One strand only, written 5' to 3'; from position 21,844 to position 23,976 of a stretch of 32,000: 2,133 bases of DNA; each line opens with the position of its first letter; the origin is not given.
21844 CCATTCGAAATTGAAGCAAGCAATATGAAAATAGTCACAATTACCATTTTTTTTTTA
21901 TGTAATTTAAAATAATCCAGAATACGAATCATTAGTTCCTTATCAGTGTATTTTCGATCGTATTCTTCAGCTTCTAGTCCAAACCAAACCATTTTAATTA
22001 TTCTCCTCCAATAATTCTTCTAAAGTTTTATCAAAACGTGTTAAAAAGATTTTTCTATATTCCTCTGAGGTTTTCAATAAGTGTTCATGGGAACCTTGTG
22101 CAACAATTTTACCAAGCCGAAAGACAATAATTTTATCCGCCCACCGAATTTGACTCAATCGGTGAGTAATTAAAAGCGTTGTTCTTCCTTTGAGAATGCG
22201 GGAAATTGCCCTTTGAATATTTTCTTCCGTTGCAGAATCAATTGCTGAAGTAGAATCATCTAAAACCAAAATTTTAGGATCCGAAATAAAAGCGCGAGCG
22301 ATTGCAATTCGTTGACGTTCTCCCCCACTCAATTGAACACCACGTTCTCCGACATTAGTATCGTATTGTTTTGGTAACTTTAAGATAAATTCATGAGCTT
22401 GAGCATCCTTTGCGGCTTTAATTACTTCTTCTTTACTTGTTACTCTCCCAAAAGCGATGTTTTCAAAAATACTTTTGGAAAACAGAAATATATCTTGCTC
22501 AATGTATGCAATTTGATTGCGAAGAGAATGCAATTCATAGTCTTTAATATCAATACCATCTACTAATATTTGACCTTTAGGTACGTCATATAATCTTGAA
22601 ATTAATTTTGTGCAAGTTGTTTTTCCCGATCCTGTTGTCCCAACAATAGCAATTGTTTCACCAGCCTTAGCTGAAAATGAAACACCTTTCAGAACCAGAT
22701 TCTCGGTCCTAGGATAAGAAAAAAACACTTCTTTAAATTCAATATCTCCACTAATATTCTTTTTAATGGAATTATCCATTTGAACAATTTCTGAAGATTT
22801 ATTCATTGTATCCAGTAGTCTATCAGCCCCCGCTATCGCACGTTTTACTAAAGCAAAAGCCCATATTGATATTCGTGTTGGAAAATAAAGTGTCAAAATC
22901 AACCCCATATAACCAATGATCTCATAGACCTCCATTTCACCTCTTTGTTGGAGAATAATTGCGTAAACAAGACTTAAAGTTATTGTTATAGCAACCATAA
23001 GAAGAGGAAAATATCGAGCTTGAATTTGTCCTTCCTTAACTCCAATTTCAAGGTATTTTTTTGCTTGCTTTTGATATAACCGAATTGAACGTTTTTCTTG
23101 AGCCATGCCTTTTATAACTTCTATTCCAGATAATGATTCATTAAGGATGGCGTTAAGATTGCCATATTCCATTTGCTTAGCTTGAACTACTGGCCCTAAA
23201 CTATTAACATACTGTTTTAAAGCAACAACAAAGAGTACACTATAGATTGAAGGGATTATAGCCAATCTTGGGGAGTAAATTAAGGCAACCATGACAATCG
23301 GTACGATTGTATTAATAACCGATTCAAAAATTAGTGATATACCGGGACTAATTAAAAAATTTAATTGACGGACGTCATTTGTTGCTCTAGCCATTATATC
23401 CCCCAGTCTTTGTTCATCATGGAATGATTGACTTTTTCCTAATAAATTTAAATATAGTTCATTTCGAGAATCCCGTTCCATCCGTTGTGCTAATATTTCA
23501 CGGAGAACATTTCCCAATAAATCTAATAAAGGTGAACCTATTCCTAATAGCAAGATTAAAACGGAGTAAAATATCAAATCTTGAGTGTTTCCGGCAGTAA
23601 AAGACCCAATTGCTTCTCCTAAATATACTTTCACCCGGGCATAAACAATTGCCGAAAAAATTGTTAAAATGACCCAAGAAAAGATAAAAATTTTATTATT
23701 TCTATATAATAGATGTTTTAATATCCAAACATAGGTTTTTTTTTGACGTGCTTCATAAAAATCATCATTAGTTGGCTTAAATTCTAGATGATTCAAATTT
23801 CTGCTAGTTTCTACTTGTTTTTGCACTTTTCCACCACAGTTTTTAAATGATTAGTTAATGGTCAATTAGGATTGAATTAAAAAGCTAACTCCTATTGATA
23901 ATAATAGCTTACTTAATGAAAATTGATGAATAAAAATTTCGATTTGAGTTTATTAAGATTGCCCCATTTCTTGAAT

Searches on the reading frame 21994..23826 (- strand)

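Call 7: search_protein_families(library=pfam, proteins=[window:21994-23826:-], max_evalue=0.001)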
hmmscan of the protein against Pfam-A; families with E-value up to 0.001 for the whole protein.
window:21994-23826:- (610 aa): 2 families
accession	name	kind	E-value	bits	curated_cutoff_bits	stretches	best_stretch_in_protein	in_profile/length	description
PF00664.28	ABC_membrane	-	1.2e-36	127.2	28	1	51-315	4-272/274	ABC transporter transmembrane region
PF00005.33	ABC_tran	-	3.8e-34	118.7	25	1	379-527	1-137/137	ABC transporter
